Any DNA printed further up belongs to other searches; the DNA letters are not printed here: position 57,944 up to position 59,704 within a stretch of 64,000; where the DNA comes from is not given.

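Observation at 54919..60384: Three-gene PP2C phosphatase / orphan protein / kinase-NACHT-Sel1 operon: candidate undescribed NLR-like conflict or signalling system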

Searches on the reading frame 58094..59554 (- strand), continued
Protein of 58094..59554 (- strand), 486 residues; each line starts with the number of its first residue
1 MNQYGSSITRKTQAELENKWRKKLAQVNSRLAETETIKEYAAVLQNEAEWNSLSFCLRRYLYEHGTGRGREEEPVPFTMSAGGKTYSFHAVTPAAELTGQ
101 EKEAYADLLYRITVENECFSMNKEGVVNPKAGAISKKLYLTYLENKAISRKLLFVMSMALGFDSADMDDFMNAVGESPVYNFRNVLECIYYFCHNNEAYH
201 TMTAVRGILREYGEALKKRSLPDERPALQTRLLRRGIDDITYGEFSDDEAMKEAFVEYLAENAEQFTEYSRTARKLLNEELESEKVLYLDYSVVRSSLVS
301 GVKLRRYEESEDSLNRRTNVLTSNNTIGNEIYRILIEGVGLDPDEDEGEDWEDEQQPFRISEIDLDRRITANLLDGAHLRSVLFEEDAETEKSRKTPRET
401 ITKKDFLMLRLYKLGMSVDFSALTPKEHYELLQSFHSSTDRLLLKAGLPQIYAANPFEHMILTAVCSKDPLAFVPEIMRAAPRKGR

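Call 41: fold_search(model_id=the predicted structure, library=viral)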
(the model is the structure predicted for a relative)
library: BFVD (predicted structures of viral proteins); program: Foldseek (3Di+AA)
matches with E <= 10: 36; with E <= 0.001: 0
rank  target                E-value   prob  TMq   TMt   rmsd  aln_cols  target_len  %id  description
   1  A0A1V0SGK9            2.0e+00  0.03  0.11  0.07  20.6       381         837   12  RING finger protein [Hokovirus HKV1]
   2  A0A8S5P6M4            2.8e+00  0.05  0.11  0.17  17.6       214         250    9  Uncharacterized protein [Herelleviridae sp. cttEB8]
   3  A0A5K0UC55            2.8e+00  0.04  0.09  0.11  16.1       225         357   15  Uncharacterized protein [Yasminevirus sp. GU-2018]
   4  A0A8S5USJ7            3.7e+00  0.02  0.11  0.10  21.5       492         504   10  Uncharacterized protein [Myoviridae sp. ctijX18]
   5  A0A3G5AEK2            4.0e+00  0.03  0.09  0.16  15.8       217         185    9  HD superfamily hydrolase [Satyrvirus sp.]
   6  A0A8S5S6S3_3          4.6e+00  0.01  0.12  0.08  23.5       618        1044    7  Uncharacterized protein [Podoviridae sp. ctsUe5]
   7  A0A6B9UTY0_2          4.6e+00  0.01  0.10  0.07  25.6       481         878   11  (no name in the UniProt tables at hand)
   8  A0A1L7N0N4            5.3e+00  0.02  0.10  0.11  19.6       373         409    8  Uncharacterized protein [Ralstonia phage RP12]
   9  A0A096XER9            5.3e+00  0.01  0.07  0.09  21.3       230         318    9  Uncharacterized protein [Escherichia phage phi191]
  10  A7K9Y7                5.5e+00  0.03  0.12  0.16  23.5       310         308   10  Uncharacterized protein Z727R [Chlorovirus heliozoae]
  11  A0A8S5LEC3            5.8e+00  0.02  0.11  0.07  18.4       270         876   10  RNA polymerase (Fragment) [Podoviridae sp. ct4s49]
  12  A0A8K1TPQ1            6.3e+00  0.02  0.09  0.07  18.1       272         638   10  RdRp catalytic domain-containing protein [Alfalfa-associated picorna-like virus 1]
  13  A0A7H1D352            6.3e+00  0.01  0.09  0.11  22.1       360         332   11  Putative nucleocapsid [Thrips tabaci associated bunyavirales 1]
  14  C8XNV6                6.6e+00  0.02  0.10  0.18  18.5       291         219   12  Nucleocapsid protein (Fragment) [Influenza A virus (A/Santiago/3221/2009(H1N1))]
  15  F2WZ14                6.6e+00  0.02  0.10  0.06  19.3       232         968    9  RNA replicase (Fragment) [Cherry virus A]
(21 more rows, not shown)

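Call 42: search_protein_families(library=pfam, proteins=[P0047, P0053, P0062, P0093, P0101, P0048, P0072, P0078, P0082, P0074], max_evalue=0.01)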
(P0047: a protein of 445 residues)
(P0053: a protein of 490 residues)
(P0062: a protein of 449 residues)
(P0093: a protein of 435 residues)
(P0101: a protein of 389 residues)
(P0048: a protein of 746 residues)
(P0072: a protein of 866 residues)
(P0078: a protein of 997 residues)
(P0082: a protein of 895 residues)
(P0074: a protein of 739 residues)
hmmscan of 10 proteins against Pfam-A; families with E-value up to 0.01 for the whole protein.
P0047 (445 aa): 0 families

P0053 (490 aa): 0 families

P0062 (449 aa): 0 families

P0093 (435 aa): 1 family
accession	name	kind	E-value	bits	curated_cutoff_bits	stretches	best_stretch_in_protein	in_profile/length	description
PF18489.6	Alpha_Helical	-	0.0045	17.6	32.4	0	254-310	72-125/127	Alpha helical domain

P0101 (389 aa): 0 families

P0048 (746 aa): 1 family
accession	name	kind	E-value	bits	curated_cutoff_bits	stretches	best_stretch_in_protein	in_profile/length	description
PF00872.24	Transposase_mut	-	5.4e-07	29.3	21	1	579-686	141-252/379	Transposase, Mutator family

P0072 (866 aa): 4 families
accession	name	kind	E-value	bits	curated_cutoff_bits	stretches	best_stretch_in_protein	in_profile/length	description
PF04542.20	Sigma70_r2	-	1.4e-19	70.1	24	1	630-700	1-71/71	Sigma-70 region 2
PF04539.22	Sigma70_r3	-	3.9e-18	65.8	25.3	1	710-785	2-76/78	Sigma-70 region 3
PF00140.25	Sigma70_r1_2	-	1.8e-14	53.8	22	1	592-624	1-33/34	Sigma-70 factor, region 1.2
PF04545.22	Sigma70_r4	-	1.8e-07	31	24.1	1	802-852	4-50/50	Sigma-70, region 4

P0078 (997 aa): 4 families
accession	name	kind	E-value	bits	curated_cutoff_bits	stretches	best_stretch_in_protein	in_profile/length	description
PF04542.20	Sigma70_r2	-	2.9e-20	72.2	24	1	760-829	1-70/71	Sigma-70 region 2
PF04539.22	Sigma70_r3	-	1.8e-16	60.4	25.3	1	840-919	2-77/78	Sigma-70 region 3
PF00140.25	Sigma70_r1_2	-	8.3e-13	48.5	22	1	722-754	1-33/34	Sigma-70 factor, region 1.2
PF04545.22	Sigma70_r4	-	1.3e-10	41.1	24.1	1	933-985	2-50/50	Sigma-70, region 4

P0082 (895 aa): 0 families

P0074 (739 aa): 0 families

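Call 44: list_cluster_members(proteins=[P0029, P0031, P0037, P0047, P0053, P0062, P0072, P0078, P0093, P0101])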
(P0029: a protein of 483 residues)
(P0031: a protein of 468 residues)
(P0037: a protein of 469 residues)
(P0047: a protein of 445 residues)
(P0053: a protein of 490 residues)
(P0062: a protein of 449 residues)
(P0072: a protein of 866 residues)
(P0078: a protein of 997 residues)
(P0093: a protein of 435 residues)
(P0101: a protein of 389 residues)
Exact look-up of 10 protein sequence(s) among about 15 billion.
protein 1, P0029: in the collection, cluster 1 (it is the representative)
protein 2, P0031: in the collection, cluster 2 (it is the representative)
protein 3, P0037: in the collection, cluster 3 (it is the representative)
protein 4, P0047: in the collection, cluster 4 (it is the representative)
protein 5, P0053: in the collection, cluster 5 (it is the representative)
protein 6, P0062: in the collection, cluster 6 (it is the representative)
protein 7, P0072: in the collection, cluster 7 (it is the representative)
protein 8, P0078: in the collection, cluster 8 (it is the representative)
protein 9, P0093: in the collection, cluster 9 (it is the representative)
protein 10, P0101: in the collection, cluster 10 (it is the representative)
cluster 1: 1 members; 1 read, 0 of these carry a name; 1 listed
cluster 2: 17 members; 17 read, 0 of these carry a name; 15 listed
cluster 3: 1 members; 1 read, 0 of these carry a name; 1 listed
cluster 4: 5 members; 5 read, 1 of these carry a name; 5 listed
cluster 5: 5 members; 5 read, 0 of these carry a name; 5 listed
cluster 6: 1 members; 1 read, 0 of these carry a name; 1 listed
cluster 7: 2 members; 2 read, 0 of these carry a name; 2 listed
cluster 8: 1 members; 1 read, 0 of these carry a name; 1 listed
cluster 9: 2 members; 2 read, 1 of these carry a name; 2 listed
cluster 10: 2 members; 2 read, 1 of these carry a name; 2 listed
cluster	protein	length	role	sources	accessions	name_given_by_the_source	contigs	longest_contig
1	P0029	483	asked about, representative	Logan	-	-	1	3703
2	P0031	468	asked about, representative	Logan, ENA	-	-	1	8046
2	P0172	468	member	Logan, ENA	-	-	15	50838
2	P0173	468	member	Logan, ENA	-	-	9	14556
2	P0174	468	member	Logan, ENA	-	-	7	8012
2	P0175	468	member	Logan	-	-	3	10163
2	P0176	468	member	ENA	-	-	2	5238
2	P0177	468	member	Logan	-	-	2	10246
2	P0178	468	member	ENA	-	-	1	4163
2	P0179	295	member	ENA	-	-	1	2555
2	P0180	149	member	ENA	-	-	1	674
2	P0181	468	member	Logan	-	-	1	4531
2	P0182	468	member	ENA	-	-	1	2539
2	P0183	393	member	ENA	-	-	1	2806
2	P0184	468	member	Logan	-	-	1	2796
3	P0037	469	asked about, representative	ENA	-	-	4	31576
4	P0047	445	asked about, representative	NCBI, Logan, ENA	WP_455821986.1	hypothetical protein [Clostridium butyricum]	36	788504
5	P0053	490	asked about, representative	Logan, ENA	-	-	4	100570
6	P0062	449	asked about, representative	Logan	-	-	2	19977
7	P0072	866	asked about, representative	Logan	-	-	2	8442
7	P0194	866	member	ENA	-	-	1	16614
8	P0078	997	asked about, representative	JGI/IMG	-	-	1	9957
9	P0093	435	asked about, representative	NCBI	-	-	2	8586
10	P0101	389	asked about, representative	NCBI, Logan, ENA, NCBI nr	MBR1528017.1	MAG: hypothetical protein IJ642_01795 [Oscillospiraceae bacterium] | hypothetical protein [Oscillospiraceae bacterium]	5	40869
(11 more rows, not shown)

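Call 45: find_encoding_contigs(protein=P0047, flank=8000, max_places=2)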
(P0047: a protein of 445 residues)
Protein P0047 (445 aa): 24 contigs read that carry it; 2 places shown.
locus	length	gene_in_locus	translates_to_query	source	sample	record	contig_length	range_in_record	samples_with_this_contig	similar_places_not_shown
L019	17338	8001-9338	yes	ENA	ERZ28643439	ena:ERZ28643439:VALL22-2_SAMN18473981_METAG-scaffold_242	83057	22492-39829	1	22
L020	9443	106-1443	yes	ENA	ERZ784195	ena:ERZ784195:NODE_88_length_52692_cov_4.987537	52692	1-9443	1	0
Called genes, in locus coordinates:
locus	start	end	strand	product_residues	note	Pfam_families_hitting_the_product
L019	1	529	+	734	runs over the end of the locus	PF00012:HSP70, PF06723:MreB_Mbl (faint), PF00012:HSP70 (weak)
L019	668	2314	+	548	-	PF13597:NRDD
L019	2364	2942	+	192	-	PF02223:Thymidylate_kin, PF13189:Cytidylate_kin2 (weak), PF13238:AAA_18 (weak)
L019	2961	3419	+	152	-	PF13238:AAA_18 (weak), PF13671:AAA_33, PF13207:AAA_17 (faint)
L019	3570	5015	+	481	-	PF00350:Dynamin_N, PF01926:MMR_HSR1 (faint)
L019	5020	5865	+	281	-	-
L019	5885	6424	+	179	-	-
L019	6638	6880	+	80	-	-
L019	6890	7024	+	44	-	-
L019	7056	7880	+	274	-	PF13672:PP2C_2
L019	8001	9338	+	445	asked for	-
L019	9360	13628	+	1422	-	PF00931:NB-ARC, PF07719:TPR_2 (faint), PF13424:TPR_12 (faint), PF13176:TPR_7 (faint)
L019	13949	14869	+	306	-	PF01520:Amidase_3, PF19127:Choline_bind_3 (faint)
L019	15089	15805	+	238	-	PF00923:TAL_FSA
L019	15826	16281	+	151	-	PF00359:PTS_EIIA_2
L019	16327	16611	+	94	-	PF02302:PTS_IIB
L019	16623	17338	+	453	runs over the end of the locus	PF03611:EIIC-GAT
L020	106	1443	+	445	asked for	-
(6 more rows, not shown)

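Call 47: search_protein_families(library=pfam, proteins=[L019:9360-13625:+, L019:7056-7877:+, L019:13949-14866:+, L019:5020-5862:+, L019:5885-6421:+, L019:3570-5012:+], max_evalue=0.01)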
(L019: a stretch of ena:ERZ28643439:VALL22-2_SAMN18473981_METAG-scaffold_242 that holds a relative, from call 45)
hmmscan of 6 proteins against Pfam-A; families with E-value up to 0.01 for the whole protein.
L019:9360-13625:+ (1422 aa): 9 families
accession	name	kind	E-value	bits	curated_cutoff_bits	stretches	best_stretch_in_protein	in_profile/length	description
PF13424.12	TPR_12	-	9.9e-21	74.2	30.1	0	1343-1390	2-50/77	Tetratricopeptide repeat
PF00069.31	Pkinase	-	2.4e-17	63.6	31.7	1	27-245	1-212/263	Protein kinase domain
PF07719.23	TPR_2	-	7.9e-09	35.4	27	1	1244-1275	2-33/34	Tetratricopeptide repeat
PF00931.28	NB-ARC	-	1.7e-08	34.5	23.5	1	316-497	2-187/248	NB-ARC domain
PF13176.12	TPR_7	-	5.9e-07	29.5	27.9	0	1250-1270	6-26/36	Tetratricopeptide repeat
PF00515.34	TPR_1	-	8e-05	22.7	27.8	0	1245-1270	3-28/34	Tetratricopeptide repeat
PF13374.12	TPR_10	-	0.00029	21.2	27.5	0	1347-1376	5-34/42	Tetratricopeptide repeat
PF20720.3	nSTAND3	-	0.00082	19.5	27.2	0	318-371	6-60/155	Novel STAND NTPase 3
PF25201.1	nSTAND6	-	0.0014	19.1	27.7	1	314-377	3-63/148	Novel STAND NTPase 6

L019:7056-7877:+ (274 aa): 1 family
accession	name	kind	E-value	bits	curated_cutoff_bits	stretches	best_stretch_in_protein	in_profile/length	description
PF13672.11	PP2C_2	-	1.6e-24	87.1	24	1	12-208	2-193/209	Protein phosphatase 2C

L019:13949-14866:+ (306 aa): 3 families
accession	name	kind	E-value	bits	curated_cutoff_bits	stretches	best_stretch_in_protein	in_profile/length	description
PF01520.23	Amidase_3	-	3.6e-24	86.2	27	1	5-173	2-172/174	N-acetylmuramoyl-L-alanine amidase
PF19127.6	Choline_bind_3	-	8.1e-07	29.3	27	1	211-249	2-38/47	Choline-binding repeat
PF03698.18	UPF0180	-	0.006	17.2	25.4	0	37-99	12-71/77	Uncharacterised protein family (UPF0180)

L019:5020-5862:+ (281 aa): 0 families

L019:5885-6421:+ (179 aa): 1 family
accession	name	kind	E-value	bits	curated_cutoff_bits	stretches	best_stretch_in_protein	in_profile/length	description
PF05597.16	Phasin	-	0.00075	20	28.8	0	85-164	36-118/126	Poly(hydroxyalcanoate) granule associated protein (phasin)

L019:3570-5012:+ (481 aa): 5 families
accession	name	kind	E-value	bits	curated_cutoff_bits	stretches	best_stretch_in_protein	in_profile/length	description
PF00350.29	Dynamin_N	-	7.5e-21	75.3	27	1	80-263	1-150/168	Dynamin family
PF01926.29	MMR_HSR1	-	4.1e-09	37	21.9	1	79-118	1-39/113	50S ribosome-binding GTPase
PF00009.33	GTP_EFTU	-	0.0015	18.6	26.5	0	215-326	69-169/188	Elongation factor Tu GTP binding domain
PF03193.22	RsgA_GTPase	-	0.0028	17.9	30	0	67-102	98-132/174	RsgA GTPase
PF25683.1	URGCP_GTPase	-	0.0062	15.7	55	0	61-106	174-218/396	URGCP-like GTPase domain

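Call 48: find_encoding_contigs(protein=P0101, flank=8000, max_places=2)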
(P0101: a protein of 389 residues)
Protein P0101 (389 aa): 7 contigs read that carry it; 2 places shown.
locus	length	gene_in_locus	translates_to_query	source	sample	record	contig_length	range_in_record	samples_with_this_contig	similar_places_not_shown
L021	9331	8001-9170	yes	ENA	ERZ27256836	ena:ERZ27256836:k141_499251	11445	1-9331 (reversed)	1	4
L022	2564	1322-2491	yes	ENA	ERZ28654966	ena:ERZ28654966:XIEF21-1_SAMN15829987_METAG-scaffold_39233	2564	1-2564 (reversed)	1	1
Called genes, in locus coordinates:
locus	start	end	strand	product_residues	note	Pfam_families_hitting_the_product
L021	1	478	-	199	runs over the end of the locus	PF13730:HTH_36 (weak)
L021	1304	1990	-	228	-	-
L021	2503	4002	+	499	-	PF14903:WG_beta_rep (faint)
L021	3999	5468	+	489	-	-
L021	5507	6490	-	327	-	PF00145:DNA_methylase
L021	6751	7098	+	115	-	-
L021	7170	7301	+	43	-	-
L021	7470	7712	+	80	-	-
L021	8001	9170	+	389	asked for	-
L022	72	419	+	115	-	-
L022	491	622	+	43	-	-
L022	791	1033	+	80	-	-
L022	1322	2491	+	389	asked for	-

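Call 49: find_encoding_contigs(protein=P0053, flank=8000, max_places=2)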
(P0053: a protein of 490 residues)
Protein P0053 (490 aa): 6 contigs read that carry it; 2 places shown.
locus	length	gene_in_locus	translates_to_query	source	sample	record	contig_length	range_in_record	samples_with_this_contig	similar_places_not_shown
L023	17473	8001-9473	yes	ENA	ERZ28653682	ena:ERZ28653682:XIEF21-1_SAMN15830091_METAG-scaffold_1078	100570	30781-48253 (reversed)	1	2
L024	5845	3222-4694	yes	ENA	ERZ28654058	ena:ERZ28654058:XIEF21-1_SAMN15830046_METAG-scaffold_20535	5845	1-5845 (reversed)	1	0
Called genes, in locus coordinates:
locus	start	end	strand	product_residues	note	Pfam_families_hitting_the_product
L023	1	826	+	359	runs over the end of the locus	PF23455:DUF7129 (faint), PF19789:DUF6273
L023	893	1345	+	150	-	PF14567:SUKH_5, PF09346:SMI1_KNR4, PF14568:SUKH_6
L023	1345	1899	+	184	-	PF15636:Tox-GHH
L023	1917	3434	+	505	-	PF19789:DUF6273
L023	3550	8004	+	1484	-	PF00069:Pkinase, PF13181:TPR_8 (faint), PF07719:TPR_2 (faint), PF13374:TPR_10 (faint), PF13424:TPR_12 (faint), PF13428:TPR_14 (faint), PF13432:TPR_16 (faint), PF14559:TPR_19 (faint), +1 more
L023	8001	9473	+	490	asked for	-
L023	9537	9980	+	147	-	-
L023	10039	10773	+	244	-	-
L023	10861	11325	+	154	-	-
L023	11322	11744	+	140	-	-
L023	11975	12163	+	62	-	-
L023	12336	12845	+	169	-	-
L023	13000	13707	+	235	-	PF00149:Metallophos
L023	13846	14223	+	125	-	-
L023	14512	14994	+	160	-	-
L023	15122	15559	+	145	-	-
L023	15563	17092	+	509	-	PF02534:T4SS-DNA_transf, PF10412:TrwB_AAD_bind, PF12696:TraG-D_C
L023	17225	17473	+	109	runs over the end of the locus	-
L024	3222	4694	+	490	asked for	-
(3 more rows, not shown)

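Call 50: find_related_loci(query=A1, collection=metagenome_contigs, flank=10000)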
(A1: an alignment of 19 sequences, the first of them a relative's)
Query A1 (486 aa) in metagenome_contigs; peptide patterns used: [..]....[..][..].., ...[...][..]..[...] (x = any residue, [..] = any of these).
190 stretches matched a pattern; 3 encode a relative of the query (tblastn E <= 1e-3); 3 distinct loci.
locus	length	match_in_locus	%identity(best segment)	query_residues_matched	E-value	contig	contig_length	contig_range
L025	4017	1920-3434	40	1-481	2e-120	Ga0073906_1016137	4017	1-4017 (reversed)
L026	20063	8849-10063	27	8-481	2e-27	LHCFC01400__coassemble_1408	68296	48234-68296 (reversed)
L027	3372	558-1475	23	132-481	8e-18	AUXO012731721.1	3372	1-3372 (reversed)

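Call 51: find_related_loci(query=A1, collection=viral_contigs, flank=10000)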
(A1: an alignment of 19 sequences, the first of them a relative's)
Query A1 (486 aa) in viral_contigs; peptide patterns used: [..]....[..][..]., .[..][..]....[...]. (x = any residue, [..] = any of these).
21 stretches matched a pattern, but none encodes a relative of the query by tblastn (E <= 1e-3).
